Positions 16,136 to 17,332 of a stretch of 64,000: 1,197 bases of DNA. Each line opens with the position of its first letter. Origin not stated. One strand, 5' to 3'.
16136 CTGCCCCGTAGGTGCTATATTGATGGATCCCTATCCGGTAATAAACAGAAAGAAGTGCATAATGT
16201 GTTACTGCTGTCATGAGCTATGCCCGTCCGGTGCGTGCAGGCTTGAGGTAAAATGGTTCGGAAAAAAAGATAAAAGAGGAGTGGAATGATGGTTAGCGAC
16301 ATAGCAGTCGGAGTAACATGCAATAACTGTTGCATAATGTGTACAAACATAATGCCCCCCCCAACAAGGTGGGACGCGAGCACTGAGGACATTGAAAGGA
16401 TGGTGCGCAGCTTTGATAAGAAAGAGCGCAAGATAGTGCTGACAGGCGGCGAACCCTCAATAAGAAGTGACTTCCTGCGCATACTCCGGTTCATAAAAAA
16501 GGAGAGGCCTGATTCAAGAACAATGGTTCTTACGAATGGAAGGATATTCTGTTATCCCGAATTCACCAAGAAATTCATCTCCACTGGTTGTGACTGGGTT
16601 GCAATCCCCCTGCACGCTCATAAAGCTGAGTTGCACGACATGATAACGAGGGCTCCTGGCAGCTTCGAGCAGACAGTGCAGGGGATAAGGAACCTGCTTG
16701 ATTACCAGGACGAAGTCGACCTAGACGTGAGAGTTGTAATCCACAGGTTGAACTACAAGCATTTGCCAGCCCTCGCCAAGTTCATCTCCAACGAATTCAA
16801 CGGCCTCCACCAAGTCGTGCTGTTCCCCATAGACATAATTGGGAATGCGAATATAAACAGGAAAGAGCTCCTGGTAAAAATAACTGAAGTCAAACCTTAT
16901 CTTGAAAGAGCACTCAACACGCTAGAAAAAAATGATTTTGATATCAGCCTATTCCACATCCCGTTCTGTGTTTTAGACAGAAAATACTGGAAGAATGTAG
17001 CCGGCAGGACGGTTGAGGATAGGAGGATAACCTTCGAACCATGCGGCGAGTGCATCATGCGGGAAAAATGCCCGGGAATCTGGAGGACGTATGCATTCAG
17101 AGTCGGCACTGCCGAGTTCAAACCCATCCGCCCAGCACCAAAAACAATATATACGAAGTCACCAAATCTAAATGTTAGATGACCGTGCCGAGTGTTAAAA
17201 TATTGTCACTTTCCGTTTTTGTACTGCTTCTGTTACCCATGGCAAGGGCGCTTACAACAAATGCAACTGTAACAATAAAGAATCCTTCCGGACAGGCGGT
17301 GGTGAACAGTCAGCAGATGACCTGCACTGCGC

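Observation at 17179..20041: Hyper-Cys/Thr/Ser-rich 709-aa secreted protein sharing a 'GENCENC(A/V)ADCTC' Cys module with the downstream pilin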

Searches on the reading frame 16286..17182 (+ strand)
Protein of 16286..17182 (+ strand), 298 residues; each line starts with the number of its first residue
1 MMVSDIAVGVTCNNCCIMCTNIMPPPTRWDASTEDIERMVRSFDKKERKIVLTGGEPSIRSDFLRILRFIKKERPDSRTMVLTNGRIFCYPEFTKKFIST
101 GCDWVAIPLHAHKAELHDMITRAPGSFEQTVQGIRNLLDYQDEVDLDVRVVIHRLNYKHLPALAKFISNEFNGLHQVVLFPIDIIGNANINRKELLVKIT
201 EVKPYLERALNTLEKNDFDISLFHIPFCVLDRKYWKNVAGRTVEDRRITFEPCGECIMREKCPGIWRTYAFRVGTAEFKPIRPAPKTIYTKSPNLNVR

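Call 6: search_protein_families(library=pfam, max_evalue=0.01, proteins=[window:16286-17182:+])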
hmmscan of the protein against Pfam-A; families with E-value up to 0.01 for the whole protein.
window:16286-17182:+ (298 aa): 2 families
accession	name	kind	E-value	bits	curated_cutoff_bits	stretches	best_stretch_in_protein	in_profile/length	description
PF04055.27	Radical_SAM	-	9.1e-22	78.4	29.5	1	8-167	3-166/166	Radical SAM superfamily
PF13353.11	Fer4_12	-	0.00099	19.9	22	1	12-88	15-94/137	4Fe-4S single cluster domain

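Call 7: search_protein_families(library=ncbifam, max_evalue=0.001, proteins=[window:16286-17182:+])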
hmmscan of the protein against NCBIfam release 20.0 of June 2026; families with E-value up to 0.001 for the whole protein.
window:16286-17182:+ (298 aa): 42 families (the best 25 are shown)
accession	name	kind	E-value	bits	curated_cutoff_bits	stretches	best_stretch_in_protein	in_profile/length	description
TIGR03977.1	rSAM_pair_HxsC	equivalog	6.3e-62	209.1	267.9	1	10-267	33-290/292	His-Xaa-Ser system radical SAM maturase HxsC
NF038332.1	rSAM_rare_HxsC4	exception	1.7e-35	122.8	500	1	6-230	18-244/335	radical SAM protein HxsC4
TIGR02668.1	moaA_archaeal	equivalog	2.3e-18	66.2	325.25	1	6-216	14-220/303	GTP 3',8-cyclase MoaA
TIGR04250.1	SCM_rSAM_ScmE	equivalog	4.7e-18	65.2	400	1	5-226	6-223/358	SynChlorMet cassette radical SAM/SPASM protein ScmE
NF001199.0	PRK00164.2-1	equivalog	9.4e-17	61.1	231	1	6-207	16-214/308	GTP 3',8-cyclase MoaA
TIGR04545.1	rSAM_ahbD_hemeb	equivalog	2.3e-15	56.9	500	1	8-169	6-164/339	heme b synthase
TIGR02666.1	moaA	equivalog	8.2e-15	54.6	284.05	1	7-185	15-198/336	GTP 3',8-cyclase MoaA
NF050035.1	rSAM_WgK_link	exception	1.7e-14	53.6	650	1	3-222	10-222/367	radical SAM/SPASM peptide maturase WgkB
TIGR04054.1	rSAM_NirJ1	equivalog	4.3e-14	51.9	650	1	10-170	44-200/387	putative heme d1 biosynthesis radical SAM protein NirJ1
TIGR04251.1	SCM_rSAM_ScmF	equivalog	5.7e-14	52.3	400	1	49-161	56-163/353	SynChlorMet cassette radical SAM/SPASM protein ScmF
TIGR04053.2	TIGR04053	equivalog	9.9e-14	51.3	395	1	21-176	28-182/366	TIGR04053 family radical SAM/SPASM domain-containing protein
TIGR04317.1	W_rSAM_matur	equivalog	9.1e-13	48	380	1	9-168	11-172/349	tungsten cofactor oxidoreductase radical SAM maturase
TIGR04133.1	rSAM_w_lipo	hypoth_equivalog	5.5e-12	45.3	425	1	11-212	37-231/350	TIGR04133 family radical SAM/SPASM protein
TIGR04466.1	rSAM_BlsE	equivalog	7.2e-12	45.4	400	1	10-168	11-163/327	cytosylglucuronate decarboxylase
TIGR04051.1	rSAM_NirJ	equivalog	8.1e-12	44.8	515.45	1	12-194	12-188/354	heme d1 biosynthesis radical SAM protein NirJ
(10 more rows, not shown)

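Call 57: search_protein_families(library=padloc, max_evalue=0.001, proteins=[window:16286-17182:+])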
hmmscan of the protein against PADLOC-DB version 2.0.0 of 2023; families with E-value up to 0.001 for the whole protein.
window:16286-17182:+ (298 aa): 2 families
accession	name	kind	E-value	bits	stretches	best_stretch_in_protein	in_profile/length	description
PDLC02904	pVip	-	7.3e-11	40.1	1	11-168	12-163/262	Viperins associated with kinases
PDLC02903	pVip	-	9.5e-11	39.6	1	11-159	9-152/257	Viperins not associated with kinases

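Call 58: find_homologous_proteins(query=window:16286-17179:+, max_evalue=1e-10)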
Query window:16286-17179:+ (298 aa): 73 proteins with E <= 1e-10 among 721 candidates.
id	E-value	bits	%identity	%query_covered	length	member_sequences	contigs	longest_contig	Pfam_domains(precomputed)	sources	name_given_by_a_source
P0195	1.3e-204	696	100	100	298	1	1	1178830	PF04055.28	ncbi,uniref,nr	ncbi:MAG: hypothetical protein Sv326_1206 [Candidatus Fermentimicrarchaeum limneticum]|uniref:Radica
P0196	5.3e-136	471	68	99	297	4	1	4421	PF04055.28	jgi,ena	-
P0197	1.2e-131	456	66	93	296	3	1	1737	PF04055.28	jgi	-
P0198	2.7e-131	455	67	94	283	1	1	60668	PF04055.28,PF13353.12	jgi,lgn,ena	-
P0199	7.2e-131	454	64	96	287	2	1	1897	PF04055.28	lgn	-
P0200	1.4e-129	449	66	93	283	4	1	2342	PF04055.28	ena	-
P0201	4.4e-128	445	65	94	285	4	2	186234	PF04055.28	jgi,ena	-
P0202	4.6e-122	425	69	87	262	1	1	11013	PF04055.28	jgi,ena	-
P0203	3.5e-121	422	64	89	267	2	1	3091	PF04055.28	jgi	-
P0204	2.0e-119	416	62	93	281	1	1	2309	PF04055.28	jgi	jgi:His-Xaa-Ser system radical SAM maturase HxsC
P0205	4.5e-115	402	62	87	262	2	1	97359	PF04055.28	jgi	jgi:His-Xaa-Ser system radical SAM maturase HxsC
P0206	1.8e-107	377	56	92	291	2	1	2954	PF04055.28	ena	-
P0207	1.5e-105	371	59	89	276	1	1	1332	PF04055.28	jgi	jgi:His-Xaa-Ser system radical SAM maturase HxsC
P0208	1.8e-104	367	57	89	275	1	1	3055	PF04055.28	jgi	jgi:His-Xaa-Ser system radical SAM maturase HxsC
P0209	3.9e-97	343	51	94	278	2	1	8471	PF04055.28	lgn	-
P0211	6.7e-83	296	46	91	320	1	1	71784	PF04055.28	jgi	jgi:MoaA/NifB/PqqE/SkfB family radical SAM enzyme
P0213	2.4e-77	278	47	94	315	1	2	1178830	PF04055.28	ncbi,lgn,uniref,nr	ncbi:MAG: radical SAM protein [Candidatus Fermentimicrarchaeum limneticum]|uniref:Radical SAM protei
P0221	4.3e-65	238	40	94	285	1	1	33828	PF04055.28,PF13353.12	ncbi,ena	-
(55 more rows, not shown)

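Call 59: find_encoding_contigs(protein=P0211, flank=10000, max_places=1)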
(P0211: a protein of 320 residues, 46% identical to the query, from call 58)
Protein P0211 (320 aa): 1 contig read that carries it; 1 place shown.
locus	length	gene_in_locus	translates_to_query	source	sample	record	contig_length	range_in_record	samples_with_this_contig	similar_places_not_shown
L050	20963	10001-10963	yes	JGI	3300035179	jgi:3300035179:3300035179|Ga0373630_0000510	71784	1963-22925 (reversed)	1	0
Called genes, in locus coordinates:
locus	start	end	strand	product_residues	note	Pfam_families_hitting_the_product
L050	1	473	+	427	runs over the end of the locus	PF08245:Mur_ligase_M, PF02875:Mur_ligase_C, PF27239:FOL3_C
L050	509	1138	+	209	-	PF00551:Formyl_trans_N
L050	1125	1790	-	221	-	-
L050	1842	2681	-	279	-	PF01261:AP_endonuc_2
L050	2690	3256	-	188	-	PF02163:Peptidase_M50 (weak)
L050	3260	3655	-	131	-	-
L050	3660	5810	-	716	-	PF02359:CDC48_N, PF02933:CDC48_2, PF13191:AAA_16, PF00004:AAA, PF05496:RuvB_N (weak), PF17862:AAA_lid_3, PF00004:AAA, PF17862:AAA_lid_3, +20 more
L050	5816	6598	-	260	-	PF05833:NFACT_N, PF05670:NFACT-R_1, PF18297:NFACT-R_2 (faint)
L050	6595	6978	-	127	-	PF00293:NUDIX, PF14815:NUDIX_4 (faint)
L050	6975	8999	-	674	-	PF01751:Toprim, PF01131:Topoisom_bac, PF01396:Zn_ribbon_Top1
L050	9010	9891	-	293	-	PF13091:PLDc_2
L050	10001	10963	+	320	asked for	PF04055:Radical_SAM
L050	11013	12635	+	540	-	PF06418:CTP_synth_N, PF00117:GATase, PF07722:Peptidase_C26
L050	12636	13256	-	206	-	-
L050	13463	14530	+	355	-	PF01137:RTC, PF05189:RTC_insert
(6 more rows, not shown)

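Call 60: find_encoding_contigs(protein=P0221, flank=10000, max_places=1)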
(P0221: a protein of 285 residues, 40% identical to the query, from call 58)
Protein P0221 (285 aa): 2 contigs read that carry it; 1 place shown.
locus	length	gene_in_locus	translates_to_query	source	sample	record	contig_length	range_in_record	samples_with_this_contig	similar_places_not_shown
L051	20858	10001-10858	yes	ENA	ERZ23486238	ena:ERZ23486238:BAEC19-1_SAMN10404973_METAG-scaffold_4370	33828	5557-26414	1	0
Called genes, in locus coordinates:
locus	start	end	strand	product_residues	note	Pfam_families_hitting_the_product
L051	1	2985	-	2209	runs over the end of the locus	PF02369:Big_1 (faint), PF17802:SpaA (faint), PF13620:CarboxypepD_reg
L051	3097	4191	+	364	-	PF01478:Peptidase_A24, PF06819:Arc_PepC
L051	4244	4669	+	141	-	PF27806:HxsD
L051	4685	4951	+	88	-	-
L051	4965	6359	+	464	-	PF13353:Fer4_12, PF04055:Radical_SAM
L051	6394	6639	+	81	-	-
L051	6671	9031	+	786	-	PF02310:B12-binding, PF13353:Fer4_12 (faint), PF04055:Radical_SAM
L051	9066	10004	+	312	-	PF04055:Radical_SAM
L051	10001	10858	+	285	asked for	PF04055:Radical_SAM, PF13353:Fer4_12 (weak)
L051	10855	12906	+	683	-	PF04015:DUF362, PF12838:Fer4_7 (faint), PF00037:Fer4 (faint), PF12837:Fer4_6 (faint), PF04055:Radical_SAM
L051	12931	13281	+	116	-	-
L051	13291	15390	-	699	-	PF00270:DEAD, PF04851:ResIII, PF22527:DEXQc_Suv3 (weak), PF00176:SNF2-rel_dom (weak), PF00271:Helicase_C, PF21280:Helicase_dom4_arc, PF14520:HHH_5 (weak)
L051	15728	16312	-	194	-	-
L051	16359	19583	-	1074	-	PF07581:Glug (faint)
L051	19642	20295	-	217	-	-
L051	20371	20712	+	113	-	PF01849:NAC, PF19026:UBA_HYPK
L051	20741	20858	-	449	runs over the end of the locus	-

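Call 61: find_encoding_contigs(protein=P0213, flank=10000, max_places=1)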
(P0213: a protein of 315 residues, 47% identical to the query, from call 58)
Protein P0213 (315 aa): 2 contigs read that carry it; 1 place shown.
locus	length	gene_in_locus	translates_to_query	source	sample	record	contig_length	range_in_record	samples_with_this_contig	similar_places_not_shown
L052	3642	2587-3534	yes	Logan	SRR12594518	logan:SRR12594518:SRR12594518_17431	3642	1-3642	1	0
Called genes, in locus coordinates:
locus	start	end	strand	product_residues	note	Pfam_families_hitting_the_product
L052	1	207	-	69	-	?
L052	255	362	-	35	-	-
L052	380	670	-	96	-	-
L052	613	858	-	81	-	-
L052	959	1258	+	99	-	PF06418:CTP_synth_N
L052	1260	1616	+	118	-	PF06418:CTP_synth_N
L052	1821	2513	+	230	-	PF00117:GATase, PF07722:Peptidase_C26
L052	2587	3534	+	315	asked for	PF04055:Radical_SAM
